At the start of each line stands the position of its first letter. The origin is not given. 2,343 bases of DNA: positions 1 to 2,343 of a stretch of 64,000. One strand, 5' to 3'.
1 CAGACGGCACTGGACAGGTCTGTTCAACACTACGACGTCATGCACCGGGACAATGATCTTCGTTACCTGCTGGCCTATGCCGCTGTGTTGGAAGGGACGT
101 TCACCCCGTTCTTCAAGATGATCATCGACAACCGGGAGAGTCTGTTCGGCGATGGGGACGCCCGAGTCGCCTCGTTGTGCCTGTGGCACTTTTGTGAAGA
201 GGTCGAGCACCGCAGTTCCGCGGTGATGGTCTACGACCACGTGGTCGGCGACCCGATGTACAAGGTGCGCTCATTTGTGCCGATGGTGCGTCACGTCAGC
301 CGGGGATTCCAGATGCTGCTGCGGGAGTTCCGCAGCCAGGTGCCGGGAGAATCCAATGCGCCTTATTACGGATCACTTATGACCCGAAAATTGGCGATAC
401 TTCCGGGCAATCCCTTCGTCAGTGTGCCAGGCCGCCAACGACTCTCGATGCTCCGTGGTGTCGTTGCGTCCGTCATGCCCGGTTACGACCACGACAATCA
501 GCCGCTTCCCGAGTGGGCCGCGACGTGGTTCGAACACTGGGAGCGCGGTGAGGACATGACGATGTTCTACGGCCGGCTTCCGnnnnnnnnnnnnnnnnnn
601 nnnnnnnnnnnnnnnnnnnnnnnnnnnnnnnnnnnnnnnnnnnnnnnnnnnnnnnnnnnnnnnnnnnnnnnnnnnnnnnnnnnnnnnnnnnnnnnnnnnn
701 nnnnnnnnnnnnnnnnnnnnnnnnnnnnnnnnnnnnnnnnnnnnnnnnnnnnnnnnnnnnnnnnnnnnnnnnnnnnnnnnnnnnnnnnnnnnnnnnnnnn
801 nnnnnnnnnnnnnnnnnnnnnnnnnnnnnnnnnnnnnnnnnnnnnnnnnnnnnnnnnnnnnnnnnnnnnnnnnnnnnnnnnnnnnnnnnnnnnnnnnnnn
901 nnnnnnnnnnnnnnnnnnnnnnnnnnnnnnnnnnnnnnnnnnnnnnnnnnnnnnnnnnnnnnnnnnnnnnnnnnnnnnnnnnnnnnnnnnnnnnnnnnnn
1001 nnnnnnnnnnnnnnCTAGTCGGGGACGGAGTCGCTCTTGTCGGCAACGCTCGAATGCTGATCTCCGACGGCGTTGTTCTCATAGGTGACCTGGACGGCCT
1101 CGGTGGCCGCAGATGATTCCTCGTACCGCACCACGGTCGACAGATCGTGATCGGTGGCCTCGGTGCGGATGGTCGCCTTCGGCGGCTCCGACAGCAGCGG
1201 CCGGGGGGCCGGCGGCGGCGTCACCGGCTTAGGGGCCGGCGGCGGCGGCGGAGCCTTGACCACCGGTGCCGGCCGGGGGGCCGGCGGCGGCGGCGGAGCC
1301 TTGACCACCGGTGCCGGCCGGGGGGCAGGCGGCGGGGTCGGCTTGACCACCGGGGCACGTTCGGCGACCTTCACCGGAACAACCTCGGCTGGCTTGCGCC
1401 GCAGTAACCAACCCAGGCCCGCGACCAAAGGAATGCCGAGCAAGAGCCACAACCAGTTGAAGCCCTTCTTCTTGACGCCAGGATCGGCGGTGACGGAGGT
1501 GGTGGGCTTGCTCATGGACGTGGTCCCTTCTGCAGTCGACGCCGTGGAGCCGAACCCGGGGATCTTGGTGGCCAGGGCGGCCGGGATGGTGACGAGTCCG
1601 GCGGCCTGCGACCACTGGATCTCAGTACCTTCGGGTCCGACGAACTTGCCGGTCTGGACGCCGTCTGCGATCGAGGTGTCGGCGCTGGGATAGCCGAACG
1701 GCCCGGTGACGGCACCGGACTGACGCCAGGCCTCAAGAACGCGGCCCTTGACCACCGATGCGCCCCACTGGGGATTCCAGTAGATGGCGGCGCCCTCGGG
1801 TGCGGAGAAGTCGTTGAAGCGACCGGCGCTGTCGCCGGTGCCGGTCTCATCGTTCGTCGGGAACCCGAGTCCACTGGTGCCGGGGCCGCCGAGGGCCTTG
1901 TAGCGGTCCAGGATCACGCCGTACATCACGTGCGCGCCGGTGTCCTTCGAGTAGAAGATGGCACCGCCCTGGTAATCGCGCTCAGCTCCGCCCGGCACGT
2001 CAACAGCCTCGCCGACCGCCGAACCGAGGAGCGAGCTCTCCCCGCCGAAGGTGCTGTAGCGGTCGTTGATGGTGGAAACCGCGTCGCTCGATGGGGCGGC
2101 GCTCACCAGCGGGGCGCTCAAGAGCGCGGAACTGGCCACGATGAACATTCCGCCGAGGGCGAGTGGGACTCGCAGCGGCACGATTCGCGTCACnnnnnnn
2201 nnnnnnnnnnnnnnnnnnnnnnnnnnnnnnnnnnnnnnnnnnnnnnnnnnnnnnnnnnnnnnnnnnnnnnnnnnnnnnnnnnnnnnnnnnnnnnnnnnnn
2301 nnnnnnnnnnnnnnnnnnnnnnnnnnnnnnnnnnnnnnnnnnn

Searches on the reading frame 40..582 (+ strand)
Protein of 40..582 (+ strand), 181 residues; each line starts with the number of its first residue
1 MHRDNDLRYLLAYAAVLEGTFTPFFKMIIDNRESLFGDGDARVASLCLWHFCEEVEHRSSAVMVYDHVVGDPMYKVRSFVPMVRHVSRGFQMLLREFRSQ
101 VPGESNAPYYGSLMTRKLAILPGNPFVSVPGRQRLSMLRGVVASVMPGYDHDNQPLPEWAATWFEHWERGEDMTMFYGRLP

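Call 47: search_protein_families(library=pfam, max_evalue=0.01, proteins=[window:40-582:+])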
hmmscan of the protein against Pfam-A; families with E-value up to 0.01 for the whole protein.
window:40-582:+ (181 aa): 1 family
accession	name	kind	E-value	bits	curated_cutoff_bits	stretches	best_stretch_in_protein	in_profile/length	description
PF10118.14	Metal_hydrol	-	1.4e-11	45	33.2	1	6-88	109-190/247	Predicted metal-dependent hydrolase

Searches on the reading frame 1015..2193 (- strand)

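Call 3: search_protein_families(library=pfam, proteins=[window:1015-2193:-], max_evalue=1)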
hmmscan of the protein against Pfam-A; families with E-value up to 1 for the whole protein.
window:1015-2193:- (392 aa): 1 family
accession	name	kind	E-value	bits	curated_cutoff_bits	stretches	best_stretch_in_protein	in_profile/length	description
PF08310.17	LGFP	-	2e-27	95.7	22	2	109-164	1-53/53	LGFP repeat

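Call 9: search_protein_families(library=ncbifam, proteins=[window:1015-2193:-], max_evalue=0.01)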
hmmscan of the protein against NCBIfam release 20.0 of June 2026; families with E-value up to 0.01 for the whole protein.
window:1015-2193:- (392 aa): 0 families

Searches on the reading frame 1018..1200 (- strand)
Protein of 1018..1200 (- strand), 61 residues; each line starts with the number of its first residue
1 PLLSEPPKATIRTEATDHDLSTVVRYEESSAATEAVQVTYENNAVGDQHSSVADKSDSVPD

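Call 61: search_protein_representatives(protein=window:1018-1200:-)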
Query: 61 residues. Proteins with E-value up to 0.001 (for the whole library): 14; up to 1e-10: 6; up to 1e-30: 0. The best 14 are listed.
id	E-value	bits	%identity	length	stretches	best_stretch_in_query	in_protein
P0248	1.6e-22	93.9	80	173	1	1-61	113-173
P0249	7.1e-17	76.2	73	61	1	2-61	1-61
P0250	2.9e-16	74.4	62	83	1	1-61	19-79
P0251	4.2e-16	73.9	73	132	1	1-61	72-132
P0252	2.4e-14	68.4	67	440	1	1-61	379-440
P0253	9.8e-12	60.2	62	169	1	3-61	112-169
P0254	2.0e-09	53.0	52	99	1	2-61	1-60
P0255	7.1e-09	51.3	56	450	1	5-61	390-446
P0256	2.2e-06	43.6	52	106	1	8-61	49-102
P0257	2.5e-06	43.4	47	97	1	11-61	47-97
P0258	3.4e-06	43.0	40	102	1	4-58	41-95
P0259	2.2e-05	40.5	52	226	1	14-61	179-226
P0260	1.6e-04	37.8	44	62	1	4-61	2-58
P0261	5.4e-04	36.1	45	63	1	7-56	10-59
